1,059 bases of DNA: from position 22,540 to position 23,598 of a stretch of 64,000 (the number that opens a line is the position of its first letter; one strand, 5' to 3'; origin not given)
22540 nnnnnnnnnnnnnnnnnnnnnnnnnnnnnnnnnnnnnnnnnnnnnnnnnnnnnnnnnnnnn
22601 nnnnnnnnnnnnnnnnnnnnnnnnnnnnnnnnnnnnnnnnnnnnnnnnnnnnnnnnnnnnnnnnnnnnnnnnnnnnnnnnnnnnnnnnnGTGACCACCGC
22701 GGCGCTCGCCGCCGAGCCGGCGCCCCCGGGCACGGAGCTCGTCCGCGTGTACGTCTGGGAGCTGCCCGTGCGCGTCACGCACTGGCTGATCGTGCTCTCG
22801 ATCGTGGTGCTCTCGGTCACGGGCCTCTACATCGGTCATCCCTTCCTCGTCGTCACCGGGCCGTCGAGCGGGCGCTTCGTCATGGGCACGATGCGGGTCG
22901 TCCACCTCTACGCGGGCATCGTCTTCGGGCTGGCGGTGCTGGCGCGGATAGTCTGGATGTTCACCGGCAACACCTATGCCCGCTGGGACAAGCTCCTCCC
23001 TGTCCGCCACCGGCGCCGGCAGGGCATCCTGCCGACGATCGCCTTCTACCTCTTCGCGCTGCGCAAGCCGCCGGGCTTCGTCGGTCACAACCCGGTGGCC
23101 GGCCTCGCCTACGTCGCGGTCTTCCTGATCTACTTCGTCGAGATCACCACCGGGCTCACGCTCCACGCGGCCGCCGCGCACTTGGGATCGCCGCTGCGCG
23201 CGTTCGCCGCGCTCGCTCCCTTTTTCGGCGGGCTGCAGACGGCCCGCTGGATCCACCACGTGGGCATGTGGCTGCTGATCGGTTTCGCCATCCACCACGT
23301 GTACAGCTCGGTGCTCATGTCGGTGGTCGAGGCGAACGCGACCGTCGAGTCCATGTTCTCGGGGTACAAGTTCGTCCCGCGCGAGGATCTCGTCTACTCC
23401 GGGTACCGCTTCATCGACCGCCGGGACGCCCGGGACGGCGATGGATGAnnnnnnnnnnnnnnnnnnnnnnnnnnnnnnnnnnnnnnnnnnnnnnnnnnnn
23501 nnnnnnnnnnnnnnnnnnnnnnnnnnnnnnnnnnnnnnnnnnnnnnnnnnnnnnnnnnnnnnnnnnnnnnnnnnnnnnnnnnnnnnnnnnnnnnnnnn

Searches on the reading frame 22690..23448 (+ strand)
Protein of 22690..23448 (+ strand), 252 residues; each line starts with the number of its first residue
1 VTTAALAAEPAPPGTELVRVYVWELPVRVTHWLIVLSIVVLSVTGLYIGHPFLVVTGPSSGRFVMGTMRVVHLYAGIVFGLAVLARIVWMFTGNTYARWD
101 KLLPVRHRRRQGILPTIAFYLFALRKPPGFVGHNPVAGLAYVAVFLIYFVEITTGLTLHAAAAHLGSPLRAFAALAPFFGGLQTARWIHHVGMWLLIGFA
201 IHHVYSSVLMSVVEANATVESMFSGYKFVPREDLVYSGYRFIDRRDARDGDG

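Call 41: search_protein_families(library=pfam, proteins=[window:22690-23448:+], max_evalue=0.001)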
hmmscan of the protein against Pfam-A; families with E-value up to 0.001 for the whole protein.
window:22690-23448:+ (252 aa): 1 family
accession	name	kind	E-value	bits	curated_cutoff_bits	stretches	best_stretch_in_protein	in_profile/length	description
PF01292.26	Ni_hydr_CYTB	-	2.4e-26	93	30.1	1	22-225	1-179/179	Prokaryotic cytochrome b561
